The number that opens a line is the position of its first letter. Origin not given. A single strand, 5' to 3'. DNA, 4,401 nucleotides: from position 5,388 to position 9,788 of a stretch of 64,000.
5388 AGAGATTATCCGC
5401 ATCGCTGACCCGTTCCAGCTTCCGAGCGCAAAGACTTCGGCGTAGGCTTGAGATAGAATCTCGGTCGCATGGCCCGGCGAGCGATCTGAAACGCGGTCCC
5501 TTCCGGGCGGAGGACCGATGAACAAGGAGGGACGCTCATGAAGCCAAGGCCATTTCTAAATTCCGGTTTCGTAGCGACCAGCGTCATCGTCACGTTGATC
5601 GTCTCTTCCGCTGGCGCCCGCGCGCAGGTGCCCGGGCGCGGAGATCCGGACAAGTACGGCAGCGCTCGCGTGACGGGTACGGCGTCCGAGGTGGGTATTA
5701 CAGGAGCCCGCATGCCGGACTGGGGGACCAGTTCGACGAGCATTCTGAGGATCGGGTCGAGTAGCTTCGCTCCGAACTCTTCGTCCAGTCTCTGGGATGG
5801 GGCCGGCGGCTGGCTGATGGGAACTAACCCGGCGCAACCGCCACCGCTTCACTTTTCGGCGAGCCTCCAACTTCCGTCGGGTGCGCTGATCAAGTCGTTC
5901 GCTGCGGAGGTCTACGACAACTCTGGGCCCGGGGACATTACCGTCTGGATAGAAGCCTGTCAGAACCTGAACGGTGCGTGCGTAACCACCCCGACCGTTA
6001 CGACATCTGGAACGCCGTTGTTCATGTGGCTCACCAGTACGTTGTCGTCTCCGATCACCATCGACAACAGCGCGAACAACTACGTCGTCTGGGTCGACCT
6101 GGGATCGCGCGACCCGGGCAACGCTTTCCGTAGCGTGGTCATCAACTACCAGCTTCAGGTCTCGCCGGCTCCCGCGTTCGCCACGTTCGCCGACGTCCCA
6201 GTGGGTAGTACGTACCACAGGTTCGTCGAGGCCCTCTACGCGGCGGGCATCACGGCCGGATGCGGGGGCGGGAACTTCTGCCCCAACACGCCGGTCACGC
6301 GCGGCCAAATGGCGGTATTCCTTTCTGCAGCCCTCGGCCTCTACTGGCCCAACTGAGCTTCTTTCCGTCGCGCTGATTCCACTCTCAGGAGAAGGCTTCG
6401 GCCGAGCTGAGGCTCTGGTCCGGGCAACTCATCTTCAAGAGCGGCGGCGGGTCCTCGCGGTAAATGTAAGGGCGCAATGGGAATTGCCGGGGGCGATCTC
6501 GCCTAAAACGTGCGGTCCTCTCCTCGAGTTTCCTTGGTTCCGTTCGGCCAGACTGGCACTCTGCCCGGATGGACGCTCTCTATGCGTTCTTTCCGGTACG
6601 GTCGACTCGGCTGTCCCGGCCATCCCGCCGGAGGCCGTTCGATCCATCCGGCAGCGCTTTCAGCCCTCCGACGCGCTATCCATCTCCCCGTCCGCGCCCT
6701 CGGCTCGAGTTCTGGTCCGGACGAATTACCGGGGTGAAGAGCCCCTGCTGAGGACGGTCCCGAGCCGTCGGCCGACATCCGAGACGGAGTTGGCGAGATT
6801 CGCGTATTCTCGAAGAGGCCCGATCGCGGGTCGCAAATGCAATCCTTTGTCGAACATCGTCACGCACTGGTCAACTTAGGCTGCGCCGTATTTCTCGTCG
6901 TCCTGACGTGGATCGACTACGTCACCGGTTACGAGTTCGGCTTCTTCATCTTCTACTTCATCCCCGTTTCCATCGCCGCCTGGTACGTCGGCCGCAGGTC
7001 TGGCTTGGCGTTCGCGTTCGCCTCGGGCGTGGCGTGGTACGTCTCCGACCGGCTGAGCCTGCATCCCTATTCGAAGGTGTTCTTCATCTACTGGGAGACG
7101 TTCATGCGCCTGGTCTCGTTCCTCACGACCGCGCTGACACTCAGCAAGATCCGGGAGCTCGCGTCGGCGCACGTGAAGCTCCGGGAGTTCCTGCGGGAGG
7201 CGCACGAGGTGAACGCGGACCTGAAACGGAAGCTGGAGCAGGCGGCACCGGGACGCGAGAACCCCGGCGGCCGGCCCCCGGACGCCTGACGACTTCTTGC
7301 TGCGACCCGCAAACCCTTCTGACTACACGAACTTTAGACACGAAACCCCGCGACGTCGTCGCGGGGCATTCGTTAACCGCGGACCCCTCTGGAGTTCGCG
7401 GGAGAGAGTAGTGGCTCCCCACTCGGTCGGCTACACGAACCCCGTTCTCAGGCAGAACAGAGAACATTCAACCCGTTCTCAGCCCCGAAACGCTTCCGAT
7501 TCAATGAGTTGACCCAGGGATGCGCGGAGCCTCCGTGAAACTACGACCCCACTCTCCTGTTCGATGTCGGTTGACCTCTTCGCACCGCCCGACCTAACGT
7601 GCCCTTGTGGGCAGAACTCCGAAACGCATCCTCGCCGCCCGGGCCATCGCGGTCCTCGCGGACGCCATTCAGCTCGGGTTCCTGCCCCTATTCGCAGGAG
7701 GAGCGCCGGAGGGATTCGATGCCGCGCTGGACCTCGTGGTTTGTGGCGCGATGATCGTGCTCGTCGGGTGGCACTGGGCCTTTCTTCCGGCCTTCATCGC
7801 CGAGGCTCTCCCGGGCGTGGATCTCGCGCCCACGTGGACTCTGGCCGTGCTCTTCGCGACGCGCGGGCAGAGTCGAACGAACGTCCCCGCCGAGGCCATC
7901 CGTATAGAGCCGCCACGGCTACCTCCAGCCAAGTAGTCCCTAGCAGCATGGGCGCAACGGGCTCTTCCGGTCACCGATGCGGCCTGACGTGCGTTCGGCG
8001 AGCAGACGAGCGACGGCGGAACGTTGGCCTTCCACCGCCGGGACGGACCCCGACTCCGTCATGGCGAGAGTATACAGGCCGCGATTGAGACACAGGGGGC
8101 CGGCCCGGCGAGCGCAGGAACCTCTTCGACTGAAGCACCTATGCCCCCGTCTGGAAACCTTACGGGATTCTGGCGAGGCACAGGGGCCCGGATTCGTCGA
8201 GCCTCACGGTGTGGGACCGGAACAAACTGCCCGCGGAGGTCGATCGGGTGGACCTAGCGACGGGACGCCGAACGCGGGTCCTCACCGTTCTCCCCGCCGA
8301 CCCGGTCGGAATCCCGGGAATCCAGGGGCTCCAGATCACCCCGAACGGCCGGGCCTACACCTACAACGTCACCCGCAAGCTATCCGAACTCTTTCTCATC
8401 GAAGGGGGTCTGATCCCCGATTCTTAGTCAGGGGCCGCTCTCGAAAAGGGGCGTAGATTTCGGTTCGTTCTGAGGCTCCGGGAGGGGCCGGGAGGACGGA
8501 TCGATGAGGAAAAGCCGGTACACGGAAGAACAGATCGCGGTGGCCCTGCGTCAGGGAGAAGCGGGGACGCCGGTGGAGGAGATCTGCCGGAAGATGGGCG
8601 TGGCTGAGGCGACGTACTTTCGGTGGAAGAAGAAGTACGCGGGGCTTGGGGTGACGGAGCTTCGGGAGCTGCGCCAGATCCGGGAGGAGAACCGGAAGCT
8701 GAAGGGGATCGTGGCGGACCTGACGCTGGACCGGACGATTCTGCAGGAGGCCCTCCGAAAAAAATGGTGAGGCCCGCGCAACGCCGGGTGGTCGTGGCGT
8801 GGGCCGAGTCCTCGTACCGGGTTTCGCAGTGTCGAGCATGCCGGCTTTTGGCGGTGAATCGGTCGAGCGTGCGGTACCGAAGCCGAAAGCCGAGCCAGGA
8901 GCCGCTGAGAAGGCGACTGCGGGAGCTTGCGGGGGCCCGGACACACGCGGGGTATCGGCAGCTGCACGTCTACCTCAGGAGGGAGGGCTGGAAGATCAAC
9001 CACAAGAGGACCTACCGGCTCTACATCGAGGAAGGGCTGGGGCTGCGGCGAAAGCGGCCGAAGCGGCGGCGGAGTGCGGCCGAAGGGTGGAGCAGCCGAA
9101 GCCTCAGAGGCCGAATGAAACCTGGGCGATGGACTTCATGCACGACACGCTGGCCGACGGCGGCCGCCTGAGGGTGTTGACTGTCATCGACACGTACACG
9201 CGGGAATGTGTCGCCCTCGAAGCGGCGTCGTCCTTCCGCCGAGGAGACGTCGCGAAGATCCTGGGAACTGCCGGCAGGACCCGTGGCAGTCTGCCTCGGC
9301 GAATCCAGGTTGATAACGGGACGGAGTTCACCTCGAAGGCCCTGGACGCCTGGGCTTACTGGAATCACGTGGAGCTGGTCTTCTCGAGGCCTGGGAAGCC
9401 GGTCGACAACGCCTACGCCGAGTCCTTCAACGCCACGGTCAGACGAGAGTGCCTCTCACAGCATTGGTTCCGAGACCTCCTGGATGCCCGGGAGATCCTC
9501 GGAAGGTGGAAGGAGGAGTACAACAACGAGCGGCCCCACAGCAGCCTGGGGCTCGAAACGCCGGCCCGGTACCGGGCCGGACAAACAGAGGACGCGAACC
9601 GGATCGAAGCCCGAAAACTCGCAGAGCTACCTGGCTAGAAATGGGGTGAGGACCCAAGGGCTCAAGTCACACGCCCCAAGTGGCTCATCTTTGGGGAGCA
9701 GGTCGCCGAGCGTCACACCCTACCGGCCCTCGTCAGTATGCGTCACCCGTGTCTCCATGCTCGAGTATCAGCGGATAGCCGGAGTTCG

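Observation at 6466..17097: Repeat family A: six copies in 11 kb, about one per intergenic gap, all in the same orientation (cassette-array-like layout)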

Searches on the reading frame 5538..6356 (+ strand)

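Call 14: search_protein_families(library=pfam, proteins=[window:5538-6356:+], max_evalue=0.01)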
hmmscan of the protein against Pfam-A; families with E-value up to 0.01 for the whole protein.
window:5538-6356:+ (272 aa): 1 family
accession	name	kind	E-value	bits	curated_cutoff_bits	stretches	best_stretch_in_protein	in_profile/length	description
PF00395.25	SLH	-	8.6e-09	35.7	20.8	1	218-259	3-44/44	S-layer homology domain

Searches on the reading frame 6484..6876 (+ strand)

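Call 67: search_protein_families(library=pfam, alignment_id=A3, max_evalue=0.001)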
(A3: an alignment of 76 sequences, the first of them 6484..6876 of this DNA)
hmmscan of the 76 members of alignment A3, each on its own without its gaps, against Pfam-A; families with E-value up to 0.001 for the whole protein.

A. member 1, window:6484-6876:+ (131 aa): 0 families

B. families by the number of members that match (of 76 scanned): 13 families
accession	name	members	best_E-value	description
PF06764.17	DUF1223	1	4e-56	Protein of unknown function (DUF1223)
PF00106.31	adh_short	1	1.9e-38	short chain dehydrogenase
PF13683.12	rve_3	1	5.7e-26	Integrase core domain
PF01565.28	FAD_binding_4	1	7.2e-26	FAD binding domain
PF13561.12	adh_short_C2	1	5.8e-25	Enoyl-(Acyl carrier protein) reductase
PF00665.32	rve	1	8.3e-22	Integrase core domain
PF03807.23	F420_oxidored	1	3.7e-19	NADP oxidoreductase coenzyme F420-dependent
PF00395.25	SLH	1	8.6e-09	S-layer homology domain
PF02826.25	2-Hacid_dh_C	1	1.1e-07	D-isomer specific 2-hydroxyacid dehydrogenase, NAD binding domain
PF13276.12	HTH_21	1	1.9e-06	HTH-like domain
PF03446.21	NAD_binding_2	1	3.9e-06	NAD binding domain of 6-phosphogluconate dehydrogenase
PF08659.16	KR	1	2.4e-05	KR domain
PF13493.11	DUF4118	1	5.3e-05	Domain of unknown function (DUF4118)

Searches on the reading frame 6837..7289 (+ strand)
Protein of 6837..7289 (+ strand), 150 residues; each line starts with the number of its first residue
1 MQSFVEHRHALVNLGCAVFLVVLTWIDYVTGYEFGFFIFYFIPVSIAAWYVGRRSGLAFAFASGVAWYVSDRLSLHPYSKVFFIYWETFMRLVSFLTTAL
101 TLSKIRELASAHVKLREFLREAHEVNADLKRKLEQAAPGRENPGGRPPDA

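Call 14: search_protein_families(library=pfam, proteins=[window:6837-7289:+], max_evalue=0.01)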
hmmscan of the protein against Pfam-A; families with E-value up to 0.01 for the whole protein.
window:6837-7289:+ (150 aa): 1 family
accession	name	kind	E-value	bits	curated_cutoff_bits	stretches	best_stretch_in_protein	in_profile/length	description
PF13493.11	DUF4118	-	5.3e-05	23.4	28.4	1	14-111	6-99/107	Domain of unknown function (DUF4118)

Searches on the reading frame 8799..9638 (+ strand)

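Call 14: search_protein_families(library=pfam, proteins=[window:8799-9638:+], max_evalue=0.01)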
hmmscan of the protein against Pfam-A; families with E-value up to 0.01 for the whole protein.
window:8799-9638:+ (279 aa): 4 families
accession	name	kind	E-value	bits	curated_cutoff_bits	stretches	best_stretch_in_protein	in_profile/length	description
PF13683.12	rve_3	-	5.7e-26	90.5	26.5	1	190-255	2-67/67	Integrase core domain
PF00665.32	rve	-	8.3e-22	77.8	32.6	1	103-201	2-102/102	Integrase core domain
PF13333.12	rve_2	-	0.0035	17.9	22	1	208-260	1-53/56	Integrase core domain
PF24764.1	rva_4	-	0.0075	16.4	26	1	103-182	5-81/194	Integrase core domain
